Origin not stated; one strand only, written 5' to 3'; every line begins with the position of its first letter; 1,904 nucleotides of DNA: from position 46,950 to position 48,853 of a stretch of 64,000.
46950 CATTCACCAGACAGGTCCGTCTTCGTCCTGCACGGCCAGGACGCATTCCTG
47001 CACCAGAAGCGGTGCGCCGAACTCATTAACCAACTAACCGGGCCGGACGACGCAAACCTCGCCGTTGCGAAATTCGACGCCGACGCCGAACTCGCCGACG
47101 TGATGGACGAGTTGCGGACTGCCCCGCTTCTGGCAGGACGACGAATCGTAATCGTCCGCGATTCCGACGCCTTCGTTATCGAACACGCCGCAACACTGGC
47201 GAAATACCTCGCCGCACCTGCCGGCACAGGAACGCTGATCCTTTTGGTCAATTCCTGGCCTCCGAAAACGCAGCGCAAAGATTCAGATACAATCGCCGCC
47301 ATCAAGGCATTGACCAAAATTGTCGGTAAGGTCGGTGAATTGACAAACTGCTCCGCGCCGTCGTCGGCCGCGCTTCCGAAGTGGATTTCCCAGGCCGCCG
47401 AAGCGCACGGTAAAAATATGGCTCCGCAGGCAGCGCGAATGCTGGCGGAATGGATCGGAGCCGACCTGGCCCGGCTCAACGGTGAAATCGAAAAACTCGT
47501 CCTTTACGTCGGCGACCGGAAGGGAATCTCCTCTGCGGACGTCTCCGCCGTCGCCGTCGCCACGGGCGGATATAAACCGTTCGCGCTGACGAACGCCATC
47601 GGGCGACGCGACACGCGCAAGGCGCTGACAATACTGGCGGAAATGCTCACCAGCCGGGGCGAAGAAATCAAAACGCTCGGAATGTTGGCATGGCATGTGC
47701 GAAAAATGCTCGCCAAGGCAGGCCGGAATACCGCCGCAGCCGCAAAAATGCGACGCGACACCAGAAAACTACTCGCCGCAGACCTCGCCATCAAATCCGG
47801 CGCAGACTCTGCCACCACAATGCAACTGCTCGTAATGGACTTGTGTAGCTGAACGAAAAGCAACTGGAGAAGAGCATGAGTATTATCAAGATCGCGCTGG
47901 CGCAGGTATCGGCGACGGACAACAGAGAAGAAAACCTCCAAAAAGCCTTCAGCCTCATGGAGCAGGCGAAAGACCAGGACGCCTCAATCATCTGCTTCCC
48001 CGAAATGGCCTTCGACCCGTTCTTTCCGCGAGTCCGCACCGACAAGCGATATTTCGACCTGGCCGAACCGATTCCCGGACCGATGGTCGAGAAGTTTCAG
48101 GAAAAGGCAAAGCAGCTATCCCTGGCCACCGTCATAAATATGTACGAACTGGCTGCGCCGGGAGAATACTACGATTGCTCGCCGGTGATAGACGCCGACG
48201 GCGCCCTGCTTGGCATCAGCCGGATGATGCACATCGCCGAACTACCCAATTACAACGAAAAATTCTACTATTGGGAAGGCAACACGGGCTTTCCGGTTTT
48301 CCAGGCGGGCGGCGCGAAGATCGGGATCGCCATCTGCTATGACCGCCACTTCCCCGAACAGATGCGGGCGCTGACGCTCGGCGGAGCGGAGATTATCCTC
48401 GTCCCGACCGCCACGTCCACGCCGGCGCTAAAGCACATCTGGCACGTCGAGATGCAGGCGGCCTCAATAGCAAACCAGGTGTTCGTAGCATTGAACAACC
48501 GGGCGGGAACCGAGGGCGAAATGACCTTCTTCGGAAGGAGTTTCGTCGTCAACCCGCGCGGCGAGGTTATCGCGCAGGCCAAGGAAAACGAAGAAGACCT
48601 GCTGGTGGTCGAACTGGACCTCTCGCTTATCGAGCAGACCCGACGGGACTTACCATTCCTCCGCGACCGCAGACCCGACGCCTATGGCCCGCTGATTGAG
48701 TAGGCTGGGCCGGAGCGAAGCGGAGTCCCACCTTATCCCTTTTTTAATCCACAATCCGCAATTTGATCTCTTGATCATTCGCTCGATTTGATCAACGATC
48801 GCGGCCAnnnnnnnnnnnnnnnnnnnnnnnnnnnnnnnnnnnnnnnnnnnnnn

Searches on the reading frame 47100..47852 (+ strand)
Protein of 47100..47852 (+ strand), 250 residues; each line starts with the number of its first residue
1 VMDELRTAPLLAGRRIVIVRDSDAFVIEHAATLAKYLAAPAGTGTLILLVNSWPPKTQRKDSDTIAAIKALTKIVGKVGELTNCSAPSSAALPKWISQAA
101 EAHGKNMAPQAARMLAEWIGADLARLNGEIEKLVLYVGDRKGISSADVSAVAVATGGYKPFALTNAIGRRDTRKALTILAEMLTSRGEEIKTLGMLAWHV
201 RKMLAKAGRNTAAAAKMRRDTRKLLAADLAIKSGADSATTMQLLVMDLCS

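Call 12: search_protein_families(library=pfam, proteins=[window:47100-47852:+])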
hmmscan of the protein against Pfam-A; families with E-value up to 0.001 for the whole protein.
window:47100-47852:+ (250 aa): 1 family
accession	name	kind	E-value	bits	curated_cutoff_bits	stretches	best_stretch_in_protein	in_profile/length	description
PF21694.2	DNA_pol3_delta_C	-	1.6e-07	31.8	27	1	161-204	5-48/121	DNA polymerase III delta subunit, C-terminal domain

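Call 63: find_homologous_proteins(query=window:47103-47852:+, max_evalue=1e-40)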
Query window:47103-47852:+ (249 aa): 56 proteins with E <= 1e-40 among 4211 candidates.
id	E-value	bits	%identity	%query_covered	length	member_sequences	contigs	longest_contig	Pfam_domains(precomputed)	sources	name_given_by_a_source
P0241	7.7e-152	521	100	100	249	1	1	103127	PF21694.3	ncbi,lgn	-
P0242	4.3e-104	365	71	100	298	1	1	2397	PF21694.3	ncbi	-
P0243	2.1e-101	356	87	81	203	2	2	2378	PF21694.3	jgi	jgi:DNA polymerase III delta subunit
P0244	1.2e-99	351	68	100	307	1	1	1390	PF06144.20,PF21694.3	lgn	-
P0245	4.8e-99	349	71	100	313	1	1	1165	-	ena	-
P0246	5.0e-97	342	67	100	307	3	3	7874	PF06144.20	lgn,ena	-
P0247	1.0e-96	341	82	81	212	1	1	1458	PF21694.3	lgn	-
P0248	2.1e-95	337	68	100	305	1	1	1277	PF06144.20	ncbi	-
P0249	1.1e-94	334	67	100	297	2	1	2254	PF06144.20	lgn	-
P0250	1.5e-93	331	66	100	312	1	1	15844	PF06144.20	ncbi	-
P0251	9.0e-89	315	62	100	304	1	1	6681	PF06144.20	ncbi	-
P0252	2.7e-65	238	88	55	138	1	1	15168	PF21694.3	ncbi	-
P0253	4.1e-65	238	52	100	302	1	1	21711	PF06144.20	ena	-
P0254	2.4e-63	232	49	100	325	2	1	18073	PF06144.20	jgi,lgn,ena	-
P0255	1.7e-62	229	50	100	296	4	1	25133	PF06144.20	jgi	-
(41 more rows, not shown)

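Call 64: find_encoding_contigs(protein=P0252, flank=10000, max_places=3)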
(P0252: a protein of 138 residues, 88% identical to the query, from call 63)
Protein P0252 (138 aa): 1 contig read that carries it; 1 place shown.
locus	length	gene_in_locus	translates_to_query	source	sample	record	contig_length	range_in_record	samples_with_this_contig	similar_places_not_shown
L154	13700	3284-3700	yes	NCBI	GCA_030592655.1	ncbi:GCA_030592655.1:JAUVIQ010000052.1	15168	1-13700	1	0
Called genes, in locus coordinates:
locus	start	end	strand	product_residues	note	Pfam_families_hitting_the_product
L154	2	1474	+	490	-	?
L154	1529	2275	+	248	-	PF16231:DUF4890 (weak)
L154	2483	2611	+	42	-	-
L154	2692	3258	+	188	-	-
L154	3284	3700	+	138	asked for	PF21694:DNA_pol3_delta_C (weak)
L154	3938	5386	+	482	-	PF01555:N6_N4_Mtase, PF23871:DUF7226, PF09821:AAA_assoc_C (weak)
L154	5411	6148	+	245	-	PF27126:NmeDI_C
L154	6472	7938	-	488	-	PF01966:HD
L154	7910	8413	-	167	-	-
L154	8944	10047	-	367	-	PF19580:Exo_endo_phos_3, PF03372:Exo_endo_phos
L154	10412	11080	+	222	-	PF00440:TetR_N, PF13977:TetR_C_6, PF16859:TetR_C_11 (weak), PF16925:TetR_C_13 (weak)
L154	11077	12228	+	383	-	PF25919:BSH_CusB (faint), PF00364:Biotin_lipoyl (faint), PF25917:BSH_RND (weak), PF25973:BSH_CzcB (faint), PF25954:Beta-barrel_RND_2 (weak), PF25967:RND-MFP_C, PF25989:YknX_C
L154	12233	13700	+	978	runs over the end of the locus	?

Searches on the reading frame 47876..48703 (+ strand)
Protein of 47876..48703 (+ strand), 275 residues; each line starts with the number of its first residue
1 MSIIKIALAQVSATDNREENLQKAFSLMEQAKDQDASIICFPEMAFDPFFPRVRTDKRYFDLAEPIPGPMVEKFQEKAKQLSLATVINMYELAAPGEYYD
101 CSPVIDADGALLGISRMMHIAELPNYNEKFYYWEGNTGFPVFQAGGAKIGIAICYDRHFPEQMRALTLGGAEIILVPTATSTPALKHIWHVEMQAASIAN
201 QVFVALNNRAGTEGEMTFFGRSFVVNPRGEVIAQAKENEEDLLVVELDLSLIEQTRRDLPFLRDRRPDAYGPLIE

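Call 12: search_protein_families(library=pfam, proteins=[window:47876-48703:+])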
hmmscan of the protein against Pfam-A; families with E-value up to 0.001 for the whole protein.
window:47876-48703:+ (275 aa): 1 family
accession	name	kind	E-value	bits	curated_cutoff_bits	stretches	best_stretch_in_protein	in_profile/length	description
PF00795.27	CN_hydrolase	-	3.8e-55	187.4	23.2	1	5-257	1-256/256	Carbon-nitrogen hydrolase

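Call 14: find_encoding_contigs(protein=window:47876-48703:+, flank=10000, max_places=10)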
Protein window:47876-48703:+ (275 aa): 1 contig read that carries it; 1 place shown.
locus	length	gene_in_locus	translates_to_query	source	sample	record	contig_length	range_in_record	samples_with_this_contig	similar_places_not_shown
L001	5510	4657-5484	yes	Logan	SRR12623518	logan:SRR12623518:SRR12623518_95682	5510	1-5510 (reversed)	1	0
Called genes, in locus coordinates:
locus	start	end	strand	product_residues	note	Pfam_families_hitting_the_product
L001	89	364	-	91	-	PF21840:DUF6899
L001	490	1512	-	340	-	PF02885:Glycos_trans_3N, PF00591:Glycos_transf_3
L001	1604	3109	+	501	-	PF00149:Metallophos, PF02811:PHP (weak)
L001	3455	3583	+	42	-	-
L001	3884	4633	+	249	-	PF21694:DNA_pol3_delta_C (weak)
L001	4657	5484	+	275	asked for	PF00795:CN_hydrolase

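Call 60: find_homologous_proteins(query=window:47876-48703:+, max_evalue=1e-80)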
Query window:47876-48703:+ (275 aa): 313 proteins with E <= 1e-80 among 5344 candidates; the best 120 are listed.
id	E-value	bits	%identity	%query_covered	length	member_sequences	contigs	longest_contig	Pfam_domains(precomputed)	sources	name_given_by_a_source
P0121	3.7e-181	618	100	100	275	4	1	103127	PF00795.28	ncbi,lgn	-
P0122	3.6e-140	484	79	97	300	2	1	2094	PF00795.28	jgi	jgi:N-carbamoylputrescine amidase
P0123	3.6e-139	481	79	98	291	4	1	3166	PF00795.28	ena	-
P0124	1.2e-138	479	77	98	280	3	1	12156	PF00795.28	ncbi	-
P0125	9.6e-138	476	77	98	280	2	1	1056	PF00795.28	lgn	-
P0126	1.4e-137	475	76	98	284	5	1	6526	PF00795.28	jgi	jgi:N-carbamoylputrescine amidase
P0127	5.6e-137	474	78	98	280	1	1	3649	PF00795.28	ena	-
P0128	2.2e-136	472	76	98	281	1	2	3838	PF00795.28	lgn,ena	-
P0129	2.3e-135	468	75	99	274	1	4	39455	PF00795.28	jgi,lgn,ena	jgi:N-carbamoylputrescine amidase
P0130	1.4e-134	466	75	98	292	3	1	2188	PF00795.28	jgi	jgi:N-carbamoylputrescine amidase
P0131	1.5e-132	459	74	99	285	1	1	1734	PF00795.28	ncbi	-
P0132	1.3e-131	456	74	99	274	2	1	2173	PF00795.28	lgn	-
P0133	9.5e-127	440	78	89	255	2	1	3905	PF00795.28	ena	-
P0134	2.1e-124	432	70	99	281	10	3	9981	PF00795.28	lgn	-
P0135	1.1e-118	414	74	90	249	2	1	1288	PF00795.28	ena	-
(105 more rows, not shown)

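Call 61: find_encoding_contigs(protein=P0124, flank=10000, max_places=3)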
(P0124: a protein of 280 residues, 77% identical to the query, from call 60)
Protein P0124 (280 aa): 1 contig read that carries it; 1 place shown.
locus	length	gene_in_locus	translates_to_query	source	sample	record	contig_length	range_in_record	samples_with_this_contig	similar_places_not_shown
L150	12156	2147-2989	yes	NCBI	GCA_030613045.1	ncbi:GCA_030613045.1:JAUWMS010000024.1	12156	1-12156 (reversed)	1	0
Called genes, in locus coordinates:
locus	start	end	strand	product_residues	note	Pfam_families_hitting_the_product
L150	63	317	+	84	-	-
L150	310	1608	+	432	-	PF04734:Ceramidase_alk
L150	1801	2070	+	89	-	-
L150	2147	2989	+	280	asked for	PF00795:CN_hydrolase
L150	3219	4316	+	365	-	PF02317:Octopine_DH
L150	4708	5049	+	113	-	PF12840:HTH_20 (faint), PF01022:HTH_5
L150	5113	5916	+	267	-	PF01026:TatD_DNase, PF04909:Amidohydro_2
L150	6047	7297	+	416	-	PF01041:DegT_DnrJ_EryC1, PF00155:Aminotran_1_2 (weak), PF01212:Beta_elim_lyase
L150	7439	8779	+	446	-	PF04734:Ceramidase_alk (weak)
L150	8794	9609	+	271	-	-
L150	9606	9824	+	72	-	PF01208:URO-D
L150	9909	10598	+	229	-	PF00753:Lactamase_B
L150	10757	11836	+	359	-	PF02638:GHL10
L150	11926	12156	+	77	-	?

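Call 62: find_encoding_contigs(protein=P0129, flank=10000, max_places=3)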
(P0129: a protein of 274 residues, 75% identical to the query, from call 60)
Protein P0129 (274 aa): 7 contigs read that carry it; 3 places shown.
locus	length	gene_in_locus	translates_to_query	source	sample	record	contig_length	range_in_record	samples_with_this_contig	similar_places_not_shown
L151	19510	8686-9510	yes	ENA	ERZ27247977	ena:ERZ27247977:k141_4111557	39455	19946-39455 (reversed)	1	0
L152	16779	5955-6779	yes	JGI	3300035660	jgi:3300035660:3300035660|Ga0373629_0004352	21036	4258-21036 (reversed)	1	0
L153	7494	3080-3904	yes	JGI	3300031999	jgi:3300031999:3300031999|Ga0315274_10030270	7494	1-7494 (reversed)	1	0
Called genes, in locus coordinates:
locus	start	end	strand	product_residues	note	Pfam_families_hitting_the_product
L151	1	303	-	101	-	?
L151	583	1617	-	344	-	PF13646:HEAT_2, PF08305:NPCBM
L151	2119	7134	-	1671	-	PF08305:NPCBM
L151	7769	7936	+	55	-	-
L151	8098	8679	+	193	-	PF02887:PK_C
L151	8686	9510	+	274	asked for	PF00795:CN_hydrolase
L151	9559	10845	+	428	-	PF04734:Ceramidase_alk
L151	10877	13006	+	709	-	-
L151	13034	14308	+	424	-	-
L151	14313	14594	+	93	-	-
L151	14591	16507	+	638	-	-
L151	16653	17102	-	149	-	PF01850:PIN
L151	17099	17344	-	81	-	-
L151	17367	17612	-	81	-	-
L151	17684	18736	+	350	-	PF13304:AAA_21, PF13175:AAA_15 (weak)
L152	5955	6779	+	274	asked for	PF00795:CN_hydrolase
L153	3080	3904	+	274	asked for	PF00795:CN_hydrolase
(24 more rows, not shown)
